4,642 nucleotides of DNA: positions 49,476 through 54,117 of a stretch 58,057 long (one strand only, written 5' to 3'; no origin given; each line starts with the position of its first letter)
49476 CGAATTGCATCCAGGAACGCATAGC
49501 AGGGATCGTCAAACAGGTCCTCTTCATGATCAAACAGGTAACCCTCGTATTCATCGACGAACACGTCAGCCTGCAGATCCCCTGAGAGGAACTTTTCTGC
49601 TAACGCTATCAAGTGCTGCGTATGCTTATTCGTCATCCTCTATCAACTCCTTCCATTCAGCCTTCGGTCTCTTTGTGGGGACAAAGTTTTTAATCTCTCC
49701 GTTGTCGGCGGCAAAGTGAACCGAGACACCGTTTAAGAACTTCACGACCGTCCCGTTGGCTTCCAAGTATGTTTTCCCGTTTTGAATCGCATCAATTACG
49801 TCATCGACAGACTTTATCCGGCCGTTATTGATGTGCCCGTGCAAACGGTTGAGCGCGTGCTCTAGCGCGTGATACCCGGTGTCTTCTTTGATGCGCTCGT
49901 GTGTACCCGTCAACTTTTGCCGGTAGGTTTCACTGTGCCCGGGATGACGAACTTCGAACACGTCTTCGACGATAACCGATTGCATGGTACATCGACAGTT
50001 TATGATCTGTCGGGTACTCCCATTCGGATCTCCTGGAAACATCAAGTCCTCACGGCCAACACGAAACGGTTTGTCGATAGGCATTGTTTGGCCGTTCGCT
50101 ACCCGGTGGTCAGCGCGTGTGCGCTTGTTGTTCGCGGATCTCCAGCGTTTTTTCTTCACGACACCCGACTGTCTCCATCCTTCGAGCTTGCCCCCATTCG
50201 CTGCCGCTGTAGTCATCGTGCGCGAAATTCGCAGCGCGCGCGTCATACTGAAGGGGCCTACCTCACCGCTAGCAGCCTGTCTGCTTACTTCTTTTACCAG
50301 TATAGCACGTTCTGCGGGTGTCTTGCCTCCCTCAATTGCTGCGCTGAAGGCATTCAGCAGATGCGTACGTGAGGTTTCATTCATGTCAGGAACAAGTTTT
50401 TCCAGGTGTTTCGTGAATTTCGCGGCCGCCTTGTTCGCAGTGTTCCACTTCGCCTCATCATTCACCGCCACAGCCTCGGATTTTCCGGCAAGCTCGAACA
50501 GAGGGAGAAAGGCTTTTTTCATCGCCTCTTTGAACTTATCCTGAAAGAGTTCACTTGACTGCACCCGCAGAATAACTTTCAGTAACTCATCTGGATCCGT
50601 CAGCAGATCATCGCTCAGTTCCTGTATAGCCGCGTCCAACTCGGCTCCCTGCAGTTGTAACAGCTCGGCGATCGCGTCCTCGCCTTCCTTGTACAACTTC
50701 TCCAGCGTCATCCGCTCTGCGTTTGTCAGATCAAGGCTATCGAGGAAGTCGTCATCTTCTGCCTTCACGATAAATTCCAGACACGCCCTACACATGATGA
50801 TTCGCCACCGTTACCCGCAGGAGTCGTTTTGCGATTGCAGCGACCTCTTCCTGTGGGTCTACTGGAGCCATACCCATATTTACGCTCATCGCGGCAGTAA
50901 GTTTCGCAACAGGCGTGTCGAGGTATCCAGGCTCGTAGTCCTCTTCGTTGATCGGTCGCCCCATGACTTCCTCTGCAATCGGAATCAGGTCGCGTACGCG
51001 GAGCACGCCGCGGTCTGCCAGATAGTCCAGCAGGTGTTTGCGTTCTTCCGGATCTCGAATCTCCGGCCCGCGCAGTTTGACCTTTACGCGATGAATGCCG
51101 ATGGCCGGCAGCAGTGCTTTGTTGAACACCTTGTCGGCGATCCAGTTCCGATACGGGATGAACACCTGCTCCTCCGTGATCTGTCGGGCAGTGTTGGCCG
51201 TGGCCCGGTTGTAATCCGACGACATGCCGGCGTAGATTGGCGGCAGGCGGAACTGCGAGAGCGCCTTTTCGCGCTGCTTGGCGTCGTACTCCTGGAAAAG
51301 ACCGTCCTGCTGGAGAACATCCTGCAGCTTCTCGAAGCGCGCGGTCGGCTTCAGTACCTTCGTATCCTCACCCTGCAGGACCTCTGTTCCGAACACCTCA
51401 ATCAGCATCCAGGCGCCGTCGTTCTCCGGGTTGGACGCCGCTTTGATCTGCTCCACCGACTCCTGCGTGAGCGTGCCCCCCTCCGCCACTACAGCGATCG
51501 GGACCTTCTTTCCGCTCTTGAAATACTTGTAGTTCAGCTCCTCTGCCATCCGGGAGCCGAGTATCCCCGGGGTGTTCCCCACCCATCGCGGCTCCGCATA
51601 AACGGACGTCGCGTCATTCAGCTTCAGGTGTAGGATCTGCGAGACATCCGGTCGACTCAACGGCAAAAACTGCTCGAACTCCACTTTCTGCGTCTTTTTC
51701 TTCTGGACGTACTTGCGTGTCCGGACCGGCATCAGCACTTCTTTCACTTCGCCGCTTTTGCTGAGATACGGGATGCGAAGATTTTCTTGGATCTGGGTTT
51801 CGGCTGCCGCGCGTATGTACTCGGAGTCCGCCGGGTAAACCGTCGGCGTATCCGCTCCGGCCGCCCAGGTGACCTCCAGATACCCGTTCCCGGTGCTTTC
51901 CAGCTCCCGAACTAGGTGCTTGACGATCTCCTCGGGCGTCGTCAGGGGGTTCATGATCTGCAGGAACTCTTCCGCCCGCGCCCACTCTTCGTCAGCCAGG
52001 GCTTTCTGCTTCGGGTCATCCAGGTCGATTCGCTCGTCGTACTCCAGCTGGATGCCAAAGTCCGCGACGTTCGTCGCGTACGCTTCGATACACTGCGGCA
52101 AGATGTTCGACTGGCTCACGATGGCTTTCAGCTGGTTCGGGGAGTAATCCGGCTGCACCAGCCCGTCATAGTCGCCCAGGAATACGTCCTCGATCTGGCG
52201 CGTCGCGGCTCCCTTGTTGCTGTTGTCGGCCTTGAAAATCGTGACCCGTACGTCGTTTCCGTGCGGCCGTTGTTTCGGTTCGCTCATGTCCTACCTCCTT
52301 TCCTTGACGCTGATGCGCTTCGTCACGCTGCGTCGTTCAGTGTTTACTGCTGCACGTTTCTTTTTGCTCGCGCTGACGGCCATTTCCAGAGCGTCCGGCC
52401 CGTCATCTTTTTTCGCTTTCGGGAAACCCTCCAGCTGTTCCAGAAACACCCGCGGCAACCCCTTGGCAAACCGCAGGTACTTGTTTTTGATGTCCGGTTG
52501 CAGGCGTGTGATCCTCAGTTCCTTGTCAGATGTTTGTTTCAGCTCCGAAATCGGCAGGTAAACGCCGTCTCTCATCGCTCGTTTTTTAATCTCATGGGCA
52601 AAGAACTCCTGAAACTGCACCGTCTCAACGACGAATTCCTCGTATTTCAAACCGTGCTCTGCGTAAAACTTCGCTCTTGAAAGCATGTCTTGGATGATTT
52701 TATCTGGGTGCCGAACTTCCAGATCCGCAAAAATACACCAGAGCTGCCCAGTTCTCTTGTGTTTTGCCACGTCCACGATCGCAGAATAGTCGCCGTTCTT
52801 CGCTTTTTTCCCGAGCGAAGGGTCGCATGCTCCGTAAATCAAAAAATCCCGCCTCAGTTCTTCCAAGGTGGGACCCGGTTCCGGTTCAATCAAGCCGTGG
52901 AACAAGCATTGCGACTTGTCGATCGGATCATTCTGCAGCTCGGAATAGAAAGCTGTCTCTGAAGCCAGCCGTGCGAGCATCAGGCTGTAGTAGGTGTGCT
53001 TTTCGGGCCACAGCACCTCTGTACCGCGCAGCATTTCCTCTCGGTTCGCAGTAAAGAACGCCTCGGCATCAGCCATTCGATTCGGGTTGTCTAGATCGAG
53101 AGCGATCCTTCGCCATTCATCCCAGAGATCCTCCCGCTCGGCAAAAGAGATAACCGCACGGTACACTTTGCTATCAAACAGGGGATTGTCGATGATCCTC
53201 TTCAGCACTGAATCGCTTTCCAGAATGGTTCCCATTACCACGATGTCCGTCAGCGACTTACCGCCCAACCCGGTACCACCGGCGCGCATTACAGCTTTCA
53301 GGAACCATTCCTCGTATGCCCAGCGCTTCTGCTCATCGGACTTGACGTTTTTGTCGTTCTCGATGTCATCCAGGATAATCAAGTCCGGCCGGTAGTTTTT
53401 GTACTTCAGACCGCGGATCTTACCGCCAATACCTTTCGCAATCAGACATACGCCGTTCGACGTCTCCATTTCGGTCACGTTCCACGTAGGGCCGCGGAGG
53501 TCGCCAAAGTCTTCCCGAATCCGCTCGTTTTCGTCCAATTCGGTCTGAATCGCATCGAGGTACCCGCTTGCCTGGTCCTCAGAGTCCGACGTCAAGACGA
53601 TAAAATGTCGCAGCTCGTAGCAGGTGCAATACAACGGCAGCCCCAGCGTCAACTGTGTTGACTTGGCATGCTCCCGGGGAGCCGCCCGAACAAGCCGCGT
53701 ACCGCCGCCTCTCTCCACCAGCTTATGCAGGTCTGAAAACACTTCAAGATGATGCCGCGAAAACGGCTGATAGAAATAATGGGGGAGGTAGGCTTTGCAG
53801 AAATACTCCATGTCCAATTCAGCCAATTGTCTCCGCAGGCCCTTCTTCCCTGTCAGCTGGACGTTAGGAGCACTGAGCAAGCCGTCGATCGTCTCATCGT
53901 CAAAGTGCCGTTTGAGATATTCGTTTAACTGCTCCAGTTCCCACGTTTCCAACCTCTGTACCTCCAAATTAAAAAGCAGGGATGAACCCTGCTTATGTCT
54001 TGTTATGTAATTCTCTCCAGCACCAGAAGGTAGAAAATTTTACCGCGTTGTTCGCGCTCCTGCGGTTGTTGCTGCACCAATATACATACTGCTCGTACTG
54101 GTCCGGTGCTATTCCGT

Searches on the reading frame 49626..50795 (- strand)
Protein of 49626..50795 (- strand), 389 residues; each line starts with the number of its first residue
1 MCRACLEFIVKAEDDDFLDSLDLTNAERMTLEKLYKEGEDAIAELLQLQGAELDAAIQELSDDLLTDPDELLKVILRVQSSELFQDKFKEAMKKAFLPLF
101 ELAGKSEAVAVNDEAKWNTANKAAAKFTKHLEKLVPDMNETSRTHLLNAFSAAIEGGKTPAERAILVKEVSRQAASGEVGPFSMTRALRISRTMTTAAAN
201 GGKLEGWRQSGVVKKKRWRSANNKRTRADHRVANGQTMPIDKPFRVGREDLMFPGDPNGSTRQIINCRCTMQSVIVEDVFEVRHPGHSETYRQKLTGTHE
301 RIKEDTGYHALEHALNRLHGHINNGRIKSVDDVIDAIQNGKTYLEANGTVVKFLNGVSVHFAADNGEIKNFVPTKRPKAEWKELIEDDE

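Call 63: search_protein_families(library=phrogs, proteins=[window:49626-50795:-], max_evalue=0.00001)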
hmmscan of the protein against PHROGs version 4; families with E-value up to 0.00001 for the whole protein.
window:49626-50795:- (389 aa): 13 families
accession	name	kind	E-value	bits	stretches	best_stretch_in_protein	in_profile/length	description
phrog_2468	-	head and packaging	4.7e-55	188.2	1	5-279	11-277/303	head morphogenesis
phrog_3517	-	head and packaging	3.8e-26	93.3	1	185-280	233-334/371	head morphogenesis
phrog_2662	-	head and packaging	1.5e-25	90.9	1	39-274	493-708/717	portal protein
phrog_859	-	head and packaging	4.7e-25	89.2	1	117-281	135-296/807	portal protein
phrog_18477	-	head and packaging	4.6e-18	66.3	1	186-272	205-296/760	head morphogenesis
phrog_6577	-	unknown function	3.4e-16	59.7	1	94-310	70-267/1066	-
phrog_595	-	head and packaging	7.1e-10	39.8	1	7-285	52-308/513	head maturation protease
phrog_34890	-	head and packaging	1e-09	38.3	1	187-272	213-304/679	head morphogenesis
phrog_15127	-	head and packaging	3.8e-09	36.6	1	179-270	157-247/602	head protein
phrog_324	-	head and packaging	4.9e-08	33.4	1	214-316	264-356/624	head morphogenesis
phrog_21406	-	unknown function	1e-07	30.8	1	215-274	293-352/1668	-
phrog_19443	-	head and packaging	2e-07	30.9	1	123-341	153-341/579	minor head protein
phrog_115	-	head and packaging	1.2e-06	28.9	1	183-344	238-389/665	minor head protein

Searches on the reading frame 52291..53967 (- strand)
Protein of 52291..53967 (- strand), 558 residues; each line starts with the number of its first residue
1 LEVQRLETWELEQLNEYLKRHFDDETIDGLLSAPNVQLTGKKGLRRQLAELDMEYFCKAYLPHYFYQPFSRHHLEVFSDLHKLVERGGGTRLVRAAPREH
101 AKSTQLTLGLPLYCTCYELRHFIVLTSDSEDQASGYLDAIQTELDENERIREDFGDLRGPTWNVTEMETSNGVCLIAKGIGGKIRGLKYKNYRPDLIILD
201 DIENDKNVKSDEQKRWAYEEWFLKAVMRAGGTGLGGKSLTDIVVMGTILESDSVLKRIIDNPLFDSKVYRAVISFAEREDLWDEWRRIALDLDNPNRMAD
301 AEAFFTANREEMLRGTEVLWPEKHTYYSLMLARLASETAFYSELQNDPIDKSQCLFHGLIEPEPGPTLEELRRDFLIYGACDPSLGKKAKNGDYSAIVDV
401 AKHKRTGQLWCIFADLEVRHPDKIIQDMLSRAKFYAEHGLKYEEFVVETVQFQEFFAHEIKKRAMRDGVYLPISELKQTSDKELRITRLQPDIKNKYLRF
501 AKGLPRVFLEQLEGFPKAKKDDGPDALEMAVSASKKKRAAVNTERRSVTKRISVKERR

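Call 63: search_protein_families(library=phrogs, proteins=[window:52291-53967:-], max_evalue=0.00001)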
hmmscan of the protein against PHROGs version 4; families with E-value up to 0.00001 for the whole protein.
window:52291-53967:- (558 aa): 4 families
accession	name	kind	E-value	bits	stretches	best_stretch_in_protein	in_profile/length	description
phrog_38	-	head and packaging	7e-97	326.9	1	37-544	258-713/760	terminase large subunit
phrog_14112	-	unknown function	4.7e-20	73.1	1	34-215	40-233/247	-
phrog_5573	-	head and packaging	6.1e-09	36.7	1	317-543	25-243/250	terminase large subunit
phrog_4758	-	head and packaging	3.5e-07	30.8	1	45-224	12-188/243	terminase large subunit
